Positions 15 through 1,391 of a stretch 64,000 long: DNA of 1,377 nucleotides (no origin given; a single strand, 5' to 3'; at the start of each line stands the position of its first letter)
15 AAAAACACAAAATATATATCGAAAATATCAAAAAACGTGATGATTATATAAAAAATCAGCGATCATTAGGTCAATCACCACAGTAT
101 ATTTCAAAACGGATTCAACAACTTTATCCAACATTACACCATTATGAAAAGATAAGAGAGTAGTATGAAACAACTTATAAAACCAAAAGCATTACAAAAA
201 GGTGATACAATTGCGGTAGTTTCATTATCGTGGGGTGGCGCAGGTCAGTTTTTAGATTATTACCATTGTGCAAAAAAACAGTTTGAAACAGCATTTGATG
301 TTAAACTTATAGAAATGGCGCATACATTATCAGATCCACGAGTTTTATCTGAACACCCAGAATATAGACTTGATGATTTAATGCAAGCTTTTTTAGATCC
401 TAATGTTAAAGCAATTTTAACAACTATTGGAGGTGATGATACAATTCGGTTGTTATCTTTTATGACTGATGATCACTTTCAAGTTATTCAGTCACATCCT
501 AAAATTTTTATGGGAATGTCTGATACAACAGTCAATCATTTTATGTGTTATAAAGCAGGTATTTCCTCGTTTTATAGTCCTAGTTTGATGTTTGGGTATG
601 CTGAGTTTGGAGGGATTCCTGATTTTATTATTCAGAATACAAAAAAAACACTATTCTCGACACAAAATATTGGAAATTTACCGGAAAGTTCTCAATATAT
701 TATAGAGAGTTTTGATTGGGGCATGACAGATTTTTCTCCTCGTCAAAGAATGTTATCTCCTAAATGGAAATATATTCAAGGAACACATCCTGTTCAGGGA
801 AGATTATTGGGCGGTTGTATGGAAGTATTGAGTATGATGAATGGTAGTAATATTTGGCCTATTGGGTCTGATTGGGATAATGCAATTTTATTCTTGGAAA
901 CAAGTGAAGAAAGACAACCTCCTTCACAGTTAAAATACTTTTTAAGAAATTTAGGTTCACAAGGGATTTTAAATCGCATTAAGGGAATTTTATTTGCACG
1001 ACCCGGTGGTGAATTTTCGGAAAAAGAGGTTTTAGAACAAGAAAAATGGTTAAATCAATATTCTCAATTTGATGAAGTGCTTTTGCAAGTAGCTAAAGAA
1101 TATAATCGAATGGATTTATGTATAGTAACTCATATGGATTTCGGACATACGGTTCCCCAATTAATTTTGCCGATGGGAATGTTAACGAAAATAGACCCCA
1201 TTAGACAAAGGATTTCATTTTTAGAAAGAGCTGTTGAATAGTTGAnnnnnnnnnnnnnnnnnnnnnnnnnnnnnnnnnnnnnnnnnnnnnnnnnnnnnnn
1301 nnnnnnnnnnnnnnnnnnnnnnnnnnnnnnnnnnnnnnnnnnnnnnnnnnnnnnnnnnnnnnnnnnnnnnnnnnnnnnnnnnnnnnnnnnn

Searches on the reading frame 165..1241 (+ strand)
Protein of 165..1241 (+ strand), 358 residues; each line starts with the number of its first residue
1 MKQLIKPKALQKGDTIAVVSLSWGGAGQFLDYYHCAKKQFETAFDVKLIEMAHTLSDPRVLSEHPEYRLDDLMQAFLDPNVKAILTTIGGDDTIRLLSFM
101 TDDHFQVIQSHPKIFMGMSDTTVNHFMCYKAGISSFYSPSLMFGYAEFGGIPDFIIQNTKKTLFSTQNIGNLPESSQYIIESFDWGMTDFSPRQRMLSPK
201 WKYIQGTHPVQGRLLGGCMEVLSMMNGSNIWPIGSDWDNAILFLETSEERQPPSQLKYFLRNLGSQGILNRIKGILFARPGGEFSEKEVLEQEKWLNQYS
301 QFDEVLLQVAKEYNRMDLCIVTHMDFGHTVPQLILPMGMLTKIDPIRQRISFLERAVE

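Call 25: search_protein_families(library=pfam, proteins=[window:165-1241:+], max_evalue=0.00001)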
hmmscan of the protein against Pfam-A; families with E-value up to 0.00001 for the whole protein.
window:165-1241:+ (358 aa): 2 families
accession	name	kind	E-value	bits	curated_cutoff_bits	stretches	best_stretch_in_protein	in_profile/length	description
PF17676.7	Peptidase_S66C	-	4.6e-24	85.8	23.7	1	211-342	1-119/120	LD-carboxypeptidase C-terminal domain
PF02016.21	Peptidase_S66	-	8.9e-23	81.2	25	1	16-137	1-120/121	LD-carboxypeptidase N-terminal domain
